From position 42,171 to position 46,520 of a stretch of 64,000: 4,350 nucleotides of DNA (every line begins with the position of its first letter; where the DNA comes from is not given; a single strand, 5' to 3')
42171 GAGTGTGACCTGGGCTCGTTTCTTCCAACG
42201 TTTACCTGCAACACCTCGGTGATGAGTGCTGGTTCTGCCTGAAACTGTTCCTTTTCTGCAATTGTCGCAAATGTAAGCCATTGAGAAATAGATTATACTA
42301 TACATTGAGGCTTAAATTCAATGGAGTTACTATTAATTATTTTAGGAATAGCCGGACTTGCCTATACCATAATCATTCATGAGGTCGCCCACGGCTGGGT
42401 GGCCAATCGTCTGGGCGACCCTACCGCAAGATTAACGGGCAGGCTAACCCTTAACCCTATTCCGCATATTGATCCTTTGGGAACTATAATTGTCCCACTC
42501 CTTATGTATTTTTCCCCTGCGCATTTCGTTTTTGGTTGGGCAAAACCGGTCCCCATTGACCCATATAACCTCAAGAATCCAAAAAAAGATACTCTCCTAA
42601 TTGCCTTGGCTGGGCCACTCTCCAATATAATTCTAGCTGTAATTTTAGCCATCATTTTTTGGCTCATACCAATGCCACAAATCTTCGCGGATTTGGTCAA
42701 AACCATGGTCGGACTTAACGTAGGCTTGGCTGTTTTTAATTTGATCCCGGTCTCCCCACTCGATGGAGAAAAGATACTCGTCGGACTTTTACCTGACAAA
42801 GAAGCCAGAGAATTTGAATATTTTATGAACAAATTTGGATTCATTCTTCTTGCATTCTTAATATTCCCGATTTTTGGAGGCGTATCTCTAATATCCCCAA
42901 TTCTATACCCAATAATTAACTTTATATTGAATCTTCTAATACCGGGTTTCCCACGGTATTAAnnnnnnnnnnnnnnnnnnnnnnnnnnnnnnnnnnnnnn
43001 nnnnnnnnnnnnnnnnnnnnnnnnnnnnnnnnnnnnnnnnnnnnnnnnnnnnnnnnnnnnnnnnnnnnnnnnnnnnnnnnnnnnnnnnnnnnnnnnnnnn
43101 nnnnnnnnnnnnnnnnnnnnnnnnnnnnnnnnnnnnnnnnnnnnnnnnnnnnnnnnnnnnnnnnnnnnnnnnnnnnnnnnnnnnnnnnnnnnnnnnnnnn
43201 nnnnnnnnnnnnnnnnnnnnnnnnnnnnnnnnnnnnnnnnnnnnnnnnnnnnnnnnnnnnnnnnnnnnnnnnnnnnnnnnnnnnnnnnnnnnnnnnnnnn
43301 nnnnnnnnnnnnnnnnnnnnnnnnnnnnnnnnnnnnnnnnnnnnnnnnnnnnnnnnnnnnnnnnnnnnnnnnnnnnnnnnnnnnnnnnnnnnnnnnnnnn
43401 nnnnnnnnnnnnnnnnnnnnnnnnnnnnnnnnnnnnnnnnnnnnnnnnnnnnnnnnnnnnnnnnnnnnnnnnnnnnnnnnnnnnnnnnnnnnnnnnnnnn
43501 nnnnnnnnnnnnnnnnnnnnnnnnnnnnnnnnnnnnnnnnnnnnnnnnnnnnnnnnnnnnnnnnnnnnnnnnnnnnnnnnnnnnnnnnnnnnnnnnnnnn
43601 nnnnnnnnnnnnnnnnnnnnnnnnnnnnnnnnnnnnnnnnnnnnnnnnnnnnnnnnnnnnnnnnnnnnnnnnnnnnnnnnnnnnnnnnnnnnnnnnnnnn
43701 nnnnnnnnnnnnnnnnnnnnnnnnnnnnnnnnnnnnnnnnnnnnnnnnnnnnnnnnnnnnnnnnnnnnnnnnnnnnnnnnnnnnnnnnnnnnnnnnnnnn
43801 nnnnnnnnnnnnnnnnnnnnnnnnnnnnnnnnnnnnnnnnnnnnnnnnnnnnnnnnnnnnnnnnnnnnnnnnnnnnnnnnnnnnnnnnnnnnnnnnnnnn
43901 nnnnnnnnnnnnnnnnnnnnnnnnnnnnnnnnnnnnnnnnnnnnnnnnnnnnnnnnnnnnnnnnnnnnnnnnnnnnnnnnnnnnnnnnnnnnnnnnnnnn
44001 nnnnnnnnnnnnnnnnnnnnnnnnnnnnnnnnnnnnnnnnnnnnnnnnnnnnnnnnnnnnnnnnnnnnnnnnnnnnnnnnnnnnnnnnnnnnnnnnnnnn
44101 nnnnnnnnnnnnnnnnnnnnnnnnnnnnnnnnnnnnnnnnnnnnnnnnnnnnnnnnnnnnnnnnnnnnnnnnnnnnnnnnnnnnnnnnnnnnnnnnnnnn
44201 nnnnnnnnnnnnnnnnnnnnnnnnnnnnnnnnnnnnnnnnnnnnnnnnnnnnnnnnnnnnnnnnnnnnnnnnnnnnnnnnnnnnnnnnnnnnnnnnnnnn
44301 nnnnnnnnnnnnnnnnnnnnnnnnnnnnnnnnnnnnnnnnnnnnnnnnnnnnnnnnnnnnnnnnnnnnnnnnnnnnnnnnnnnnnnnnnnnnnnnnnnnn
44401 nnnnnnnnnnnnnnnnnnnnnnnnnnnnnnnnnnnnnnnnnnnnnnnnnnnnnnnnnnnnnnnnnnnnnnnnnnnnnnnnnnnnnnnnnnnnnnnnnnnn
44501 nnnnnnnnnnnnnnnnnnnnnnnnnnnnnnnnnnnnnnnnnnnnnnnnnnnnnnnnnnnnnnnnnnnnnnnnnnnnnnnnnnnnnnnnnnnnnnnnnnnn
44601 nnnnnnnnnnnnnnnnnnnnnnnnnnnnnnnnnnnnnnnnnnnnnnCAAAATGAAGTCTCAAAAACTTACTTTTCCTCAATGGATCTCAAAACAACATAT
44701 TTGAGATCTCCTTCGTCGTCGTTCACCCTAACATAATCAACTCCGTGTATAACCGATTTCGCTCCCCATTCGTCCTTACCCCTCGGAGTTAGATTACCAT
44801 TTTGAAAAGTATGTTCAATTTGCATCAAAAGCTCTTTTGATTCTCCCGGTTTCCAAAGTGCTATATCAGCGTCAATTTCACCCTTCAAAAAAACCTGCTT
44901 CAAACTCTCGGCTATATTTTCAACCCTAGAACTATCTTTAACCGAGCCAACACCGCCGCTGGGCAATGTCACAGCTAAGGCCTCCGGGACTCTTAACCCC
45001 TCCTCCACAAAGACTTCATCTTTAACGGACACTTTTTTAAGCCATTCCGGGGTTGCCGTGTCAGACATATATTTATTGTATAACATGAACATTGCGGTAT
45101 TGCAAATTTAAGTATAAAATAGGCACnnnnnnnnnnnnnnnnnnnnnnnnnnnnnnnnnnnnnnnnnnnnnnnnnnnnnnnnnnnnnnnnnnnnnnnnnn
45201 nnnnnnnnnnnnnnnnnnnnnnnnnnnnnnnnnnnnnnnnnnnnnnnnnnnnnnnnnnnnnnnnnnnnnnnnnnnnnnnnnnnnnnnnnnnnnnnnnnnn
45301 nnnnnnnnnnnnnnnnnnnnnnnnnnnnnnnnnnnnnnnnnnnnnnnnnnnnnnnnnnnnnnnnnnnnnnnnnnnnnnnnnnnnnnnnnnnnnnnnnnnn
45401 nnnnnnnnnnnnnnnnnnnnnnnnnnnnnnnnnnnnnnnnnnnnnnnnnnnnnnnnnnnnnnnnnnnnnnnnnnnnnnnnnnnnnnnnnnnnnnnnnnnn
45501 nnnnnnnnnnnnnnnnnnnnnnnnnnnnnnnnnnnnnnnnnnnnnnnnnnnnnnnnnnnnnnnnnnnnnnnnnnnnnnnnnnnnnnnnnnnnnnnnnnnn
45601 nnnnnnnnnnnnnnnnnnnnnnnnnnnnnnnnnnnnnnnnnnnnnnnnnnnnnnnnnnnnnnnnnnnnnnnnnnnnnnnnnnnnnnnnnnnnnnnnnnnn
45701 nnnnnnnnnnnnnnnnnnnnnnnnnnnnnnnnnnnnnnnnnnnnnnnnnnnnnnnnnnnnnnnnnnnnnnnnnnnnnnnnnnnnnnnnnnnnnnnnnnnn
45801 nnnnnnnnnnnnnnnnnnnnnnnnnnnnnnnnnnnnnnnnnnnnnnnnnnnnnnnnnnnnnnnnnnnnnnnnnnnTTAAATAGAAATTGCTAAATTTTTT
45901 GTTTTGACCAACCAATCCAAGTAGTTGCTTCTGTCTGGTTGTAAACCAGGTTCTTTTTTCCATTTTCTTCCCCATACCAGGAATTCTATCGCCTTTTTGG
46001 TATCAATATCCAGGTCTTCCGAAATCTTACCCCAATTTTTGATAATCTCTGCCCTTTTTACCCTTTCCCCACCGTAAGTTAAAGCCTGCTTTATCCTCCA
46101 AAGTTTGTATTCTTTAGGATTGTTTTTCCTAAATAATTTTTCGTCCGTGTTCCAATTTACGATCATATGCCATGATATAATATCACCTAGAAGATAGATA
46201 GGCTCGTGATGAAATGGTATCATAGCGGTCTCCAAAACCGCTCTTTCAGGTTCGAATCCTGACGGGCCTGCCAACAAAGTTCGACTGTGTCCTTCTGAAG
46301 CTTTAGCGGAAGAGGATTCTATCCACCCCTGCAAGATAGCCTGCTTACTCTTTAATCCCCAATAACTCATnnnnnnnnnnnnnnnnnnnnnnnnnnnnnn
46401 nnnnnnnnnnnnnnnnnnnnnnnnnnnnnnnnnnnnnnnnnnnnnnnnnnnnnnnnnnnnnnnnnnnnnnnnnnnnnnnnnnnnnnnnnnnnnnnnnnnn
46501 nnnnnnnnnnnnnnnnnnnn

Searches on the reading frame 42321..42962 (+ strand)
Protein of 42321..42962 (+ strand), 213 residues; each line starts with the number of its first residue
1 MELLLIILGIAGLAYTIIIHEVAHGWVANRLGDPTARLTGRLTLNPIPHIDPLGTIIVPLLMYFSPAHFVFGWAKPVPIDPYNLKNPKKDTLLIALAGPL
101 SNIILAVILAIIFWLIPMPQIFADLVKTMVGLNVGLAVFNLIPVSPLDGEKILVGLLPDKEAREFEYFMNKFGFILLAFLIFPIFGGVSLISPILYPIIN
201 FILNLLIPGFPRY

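Call 42: search_protein_families(library=pfam, proteins=[window:42321-42962:+], max_evalue=0.001)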
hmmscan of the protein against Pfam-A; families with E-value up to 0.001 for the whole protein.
window:42321-42962:+ (213 aa): 1 family
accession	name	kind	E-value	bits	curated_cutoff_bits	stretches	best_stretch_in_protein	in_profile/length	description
PF02163.28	Peptidase_M50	-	4.6e-16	59.3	27.2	2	122-179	159-220/221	Peptidase family M50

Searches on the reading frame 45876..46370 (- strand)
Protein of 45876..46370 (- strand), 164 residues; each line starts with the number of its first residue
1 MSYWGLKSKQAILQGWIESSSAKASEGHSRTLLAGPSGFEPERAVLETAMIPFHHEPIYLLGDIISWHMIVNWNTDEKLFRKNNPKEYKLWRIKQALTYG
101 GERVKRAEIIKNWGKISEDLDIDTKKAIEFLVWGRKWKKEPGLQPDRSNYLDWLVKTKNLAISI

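Call 55: search_protein_families(library=pfam, proteins=[window:45876-46370:-], max_evalue=0.05)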
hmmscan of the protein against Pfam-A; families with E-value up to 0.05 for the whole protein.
window:45876-46370:- (164 aa): 1 family
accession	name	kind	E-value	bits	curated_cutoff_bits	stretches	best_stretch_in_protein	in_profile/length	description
PF05476.16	PET122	-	0.043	13.6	22.3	1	77-160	109-191/261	PET122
